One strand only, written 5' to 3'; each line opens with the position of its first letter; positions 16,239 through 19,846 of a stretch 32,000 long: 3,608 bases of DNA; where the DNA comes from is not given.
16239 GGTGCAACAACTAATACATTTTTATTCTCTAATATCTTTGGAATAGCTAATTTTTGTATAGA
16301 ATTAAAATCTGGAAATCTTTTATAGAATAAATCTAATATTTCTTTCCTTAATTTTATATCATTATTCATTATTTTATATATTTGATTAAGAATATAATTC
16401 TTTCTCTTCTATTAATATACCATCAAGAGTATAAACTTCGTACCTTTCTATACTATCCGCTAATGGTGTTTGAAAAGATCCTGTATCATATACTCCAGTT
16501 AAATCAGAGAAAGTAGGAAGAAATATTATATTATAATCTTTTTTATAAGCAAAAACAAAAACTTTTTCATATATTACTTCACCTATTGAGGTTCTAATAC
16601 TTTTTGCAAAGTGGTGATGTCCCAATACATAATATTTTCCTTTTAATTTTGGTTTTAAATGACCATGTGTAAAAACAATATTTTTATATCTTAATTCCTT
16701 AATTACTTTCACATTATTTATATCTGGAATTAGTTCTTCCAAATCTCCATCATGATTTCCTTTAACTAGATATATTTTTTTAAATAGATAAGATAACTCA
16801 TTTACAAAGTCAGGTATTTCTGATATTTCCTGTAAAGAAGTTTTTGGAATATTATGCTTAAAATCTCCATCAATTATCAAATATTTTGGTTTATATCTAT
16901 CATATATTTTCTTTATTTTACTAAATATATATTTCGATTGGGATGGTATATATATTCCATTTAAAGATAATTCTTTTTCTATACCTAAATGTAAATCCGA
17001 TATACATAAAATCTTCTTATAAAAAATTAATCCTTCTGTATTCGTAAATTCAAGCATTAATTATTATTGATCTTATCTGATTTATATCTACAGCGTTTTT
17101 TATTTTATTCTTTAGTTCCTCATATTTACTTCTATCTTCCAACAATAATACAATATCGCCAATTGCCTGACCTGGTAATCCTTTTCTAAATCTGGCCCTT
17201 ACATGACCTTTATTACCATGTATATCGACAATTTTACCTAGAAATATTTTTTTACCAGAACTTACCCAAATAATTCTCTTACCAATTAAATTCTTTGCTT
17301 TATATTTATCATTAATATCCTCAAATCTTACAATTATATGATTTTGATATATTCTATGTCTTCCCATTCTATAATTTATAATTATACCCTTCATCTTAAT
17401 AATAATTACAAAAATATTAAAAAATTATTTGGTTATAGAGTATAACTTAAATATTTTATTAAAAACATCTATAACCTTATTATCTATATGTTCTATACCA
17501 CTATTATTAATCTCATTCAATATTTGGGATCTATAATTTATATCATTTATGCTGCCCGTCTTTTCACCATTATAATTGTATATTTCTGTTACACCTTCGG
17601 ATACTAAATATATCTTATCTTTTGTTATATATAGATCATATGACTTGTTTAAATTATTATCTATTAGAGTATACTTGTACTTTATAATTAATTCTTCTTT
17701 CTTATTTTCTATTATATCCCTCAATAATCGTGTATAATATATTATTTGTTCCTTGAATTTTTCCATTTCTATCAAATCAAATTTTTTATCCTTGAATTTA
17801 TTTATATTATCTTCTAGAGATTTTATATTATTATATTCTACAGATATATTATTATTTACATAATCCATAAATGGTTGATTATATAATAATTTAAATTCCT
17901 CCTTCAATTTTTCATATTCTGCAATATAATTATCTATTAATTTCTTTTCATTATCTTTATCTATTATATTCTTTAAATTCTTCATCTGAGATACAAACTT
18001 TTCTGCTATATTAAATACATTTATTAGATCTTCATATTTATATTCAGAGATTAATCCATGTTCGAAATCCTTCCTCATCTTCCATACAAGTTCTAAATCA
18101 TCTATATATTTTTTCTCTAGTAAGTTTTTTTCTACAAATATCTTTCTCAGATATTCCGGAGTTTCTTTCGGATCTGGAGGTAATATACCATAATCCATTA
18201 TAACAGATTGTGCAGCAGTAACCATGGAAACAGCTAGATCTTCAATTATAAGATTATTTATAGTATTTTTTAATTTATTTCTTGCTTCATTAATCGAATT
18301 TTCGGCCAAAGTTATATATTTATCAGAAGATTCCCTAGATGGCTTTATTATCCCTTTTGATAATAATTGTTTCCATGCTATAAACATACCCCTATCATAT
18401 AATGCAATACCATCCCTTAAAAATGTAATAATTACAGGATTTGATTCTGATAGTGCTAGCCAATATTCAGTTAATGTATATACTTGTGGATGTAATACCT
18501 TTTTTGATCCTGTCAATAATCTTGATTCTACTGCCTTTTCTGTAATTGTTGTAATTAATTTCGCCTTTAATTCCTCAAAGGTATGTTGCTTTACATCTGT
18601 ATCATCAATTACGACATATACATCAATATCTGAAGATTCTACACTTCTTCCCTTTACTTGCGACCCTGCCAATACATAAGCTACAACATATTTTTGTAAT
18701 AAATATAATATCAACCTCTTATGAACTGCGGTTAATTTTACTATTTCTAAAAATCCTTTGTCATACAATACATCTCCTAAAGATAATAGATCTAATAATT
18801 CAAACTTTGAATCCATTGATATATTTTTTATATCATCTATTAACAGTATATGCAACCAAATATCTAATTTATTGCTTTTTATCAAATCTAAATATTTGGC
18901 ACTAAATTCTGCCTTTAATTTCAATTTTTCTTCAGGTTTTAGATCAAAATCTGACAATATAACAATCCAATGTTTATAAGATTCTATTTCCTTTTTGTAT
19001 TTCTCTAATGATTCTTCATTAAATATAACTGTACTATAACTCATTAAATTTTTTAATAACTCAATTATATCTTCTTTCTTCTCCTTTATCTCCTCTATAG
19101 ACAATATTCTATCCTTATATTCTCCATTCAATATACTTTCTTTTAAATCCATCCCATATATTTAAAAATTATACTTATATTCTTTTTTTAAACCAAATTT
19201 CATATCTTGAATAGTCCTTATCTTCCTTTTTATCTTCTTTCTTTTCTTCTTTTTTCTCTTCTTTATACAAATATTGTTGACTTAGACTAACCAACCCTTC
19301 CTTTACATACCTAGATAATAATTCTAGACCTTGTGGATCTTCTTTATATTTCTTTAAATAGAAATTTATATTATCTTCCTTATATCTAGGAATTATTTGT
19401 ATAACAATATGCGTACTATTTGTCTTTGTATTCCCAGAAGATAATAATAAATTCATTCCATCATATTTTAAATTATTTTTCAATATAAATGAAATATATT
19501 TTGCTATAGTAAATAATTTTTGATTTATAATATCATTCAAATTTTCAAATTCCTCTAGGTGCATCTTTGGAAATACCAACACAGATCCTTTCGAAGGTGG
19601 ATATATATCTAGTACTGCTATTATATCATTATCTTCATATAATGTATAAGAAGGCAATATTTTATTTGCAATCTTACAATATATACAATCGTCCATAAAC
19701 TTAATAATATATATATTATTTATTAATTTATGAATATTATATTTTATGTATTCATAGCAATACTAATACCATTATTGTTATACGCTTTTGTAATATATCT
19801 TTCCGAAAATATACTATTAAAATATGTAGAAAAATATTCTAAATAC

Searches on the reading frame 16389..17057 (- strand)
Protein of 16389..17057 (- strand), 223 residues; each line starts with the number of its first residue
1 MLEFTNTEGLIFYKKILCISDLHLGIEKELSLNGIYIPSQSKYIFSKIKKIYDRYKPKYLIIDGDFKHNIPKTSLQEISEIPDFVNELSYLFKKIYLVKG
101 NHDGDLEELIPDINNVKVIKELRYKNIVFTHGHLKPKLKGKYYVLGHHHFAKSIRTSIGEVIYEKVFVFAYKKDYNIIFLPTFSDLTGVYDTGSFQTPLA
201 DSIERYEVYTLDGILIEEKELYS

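Call 26: search_protein_families(library=pfam, proteins=[window:16389-17057:-], max_evalue=0.01)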
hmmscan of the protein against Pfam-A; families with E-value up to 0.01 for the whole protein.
window:16389-17057:- (223 aa): 2 families
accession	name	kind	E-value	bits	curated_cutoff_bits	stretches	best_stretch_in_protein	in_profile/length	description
PF00149.33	Metallophos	-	5.4e-11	43.7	21.5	1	15-149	2-116/191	Calcineurin-like phosphoesterase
PF12850.12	Metallophos_2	-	6.1e-06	26.8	27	1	15-153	2-121/154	Calcineurin-like phosphoesterase superfamily domain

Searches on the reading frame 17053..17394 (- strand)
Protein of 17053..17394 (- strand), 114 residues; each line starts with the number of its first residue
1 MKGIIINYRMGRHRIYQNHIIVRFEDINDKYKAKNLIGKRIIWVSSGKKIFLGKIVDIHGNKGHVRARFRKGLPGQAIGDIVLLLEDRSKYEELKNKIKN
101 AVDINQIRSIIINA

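Call 27: search_protein_families(library=pfam, proteins=[window:17053-17394:-], max_evalue=0.01)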
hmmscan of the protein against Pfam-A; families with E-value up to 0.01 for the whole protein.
window:17053-17394:- (114 aa): 2 families
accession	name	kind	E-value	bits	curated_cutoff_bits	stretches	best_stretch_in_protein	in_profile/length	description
PF01247.24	Ribosomal_L35Ae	-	4.2e-18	65.7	27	1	1-82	3-92/95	Ribosomal protein L35Ae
PF01782.24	RimM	-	2.9e-07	31.1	23.5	1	8-41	45-78/84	RimM N-terminal domain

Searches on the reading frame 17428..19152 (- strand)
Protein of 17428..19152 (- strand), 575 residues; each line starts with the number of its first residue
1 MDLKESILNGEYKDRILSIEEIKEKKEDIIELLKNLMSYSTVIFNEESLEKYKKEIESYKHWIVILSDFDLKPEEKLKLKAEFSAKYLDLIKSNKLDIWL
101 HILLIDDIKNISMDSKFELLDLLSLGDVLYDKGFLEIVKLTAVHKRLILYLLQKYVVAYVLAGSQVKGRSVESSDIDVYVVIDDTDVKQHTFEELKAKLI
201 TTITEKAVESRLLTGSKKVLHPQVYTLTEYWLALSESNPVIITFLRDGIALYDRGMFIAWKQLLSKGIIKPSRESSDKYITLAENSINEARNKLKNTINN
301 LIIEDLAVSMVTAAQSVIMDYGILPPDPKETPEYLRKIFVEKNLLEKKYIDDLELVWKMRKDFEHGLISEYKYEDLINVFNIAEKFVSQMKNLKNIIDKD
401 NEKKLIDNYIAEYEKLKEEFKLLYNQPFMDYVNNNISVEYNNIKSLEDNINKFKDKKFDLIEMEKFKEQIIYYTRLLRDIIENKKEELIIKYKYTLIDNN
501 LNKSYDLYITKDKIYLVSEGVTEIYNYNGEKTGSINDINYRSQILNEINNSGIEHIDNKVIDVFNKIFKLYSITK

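Call 27: search_protein_families(library=pfam, proteins=[window:17428-19152:-], max_evalue=0.01)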
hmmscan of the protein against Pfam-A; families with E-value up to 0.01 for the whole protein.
window:17428-19152:- (575 aa): 2 families
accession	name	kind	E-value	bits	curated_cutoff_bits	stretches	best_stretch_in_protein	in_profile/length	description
PF18765.7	Polbeta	-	0.00015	22.3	26.9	1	152-205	7-61/93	Polymerase beta, Nucleotidyltransferase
PF01909.29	NTP_transf_2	-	0.00043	21.1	21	1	146-200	3-58/93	Nucleotidyltransferase domain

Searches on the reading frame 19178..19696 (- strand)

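Call 27: search_protein_families(library=pfam, proteins=[window:19178-19696:-], max_evalue=0.01)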
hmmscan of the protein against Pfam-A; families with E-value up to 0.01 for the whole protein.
window:19178-19696:- (173 aa): 2 families
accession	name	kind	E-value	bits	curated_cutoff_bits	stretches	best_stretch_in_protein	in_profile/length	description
PF01230.28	HIT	-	6.8e-10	39.9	21.5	1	15-105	5-96/98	HIT domain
PF11969.13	DcpS_C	-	1.6e-06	29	24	1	4-73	2-71/114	Scavenger mRNA decapping enzyme C-term binding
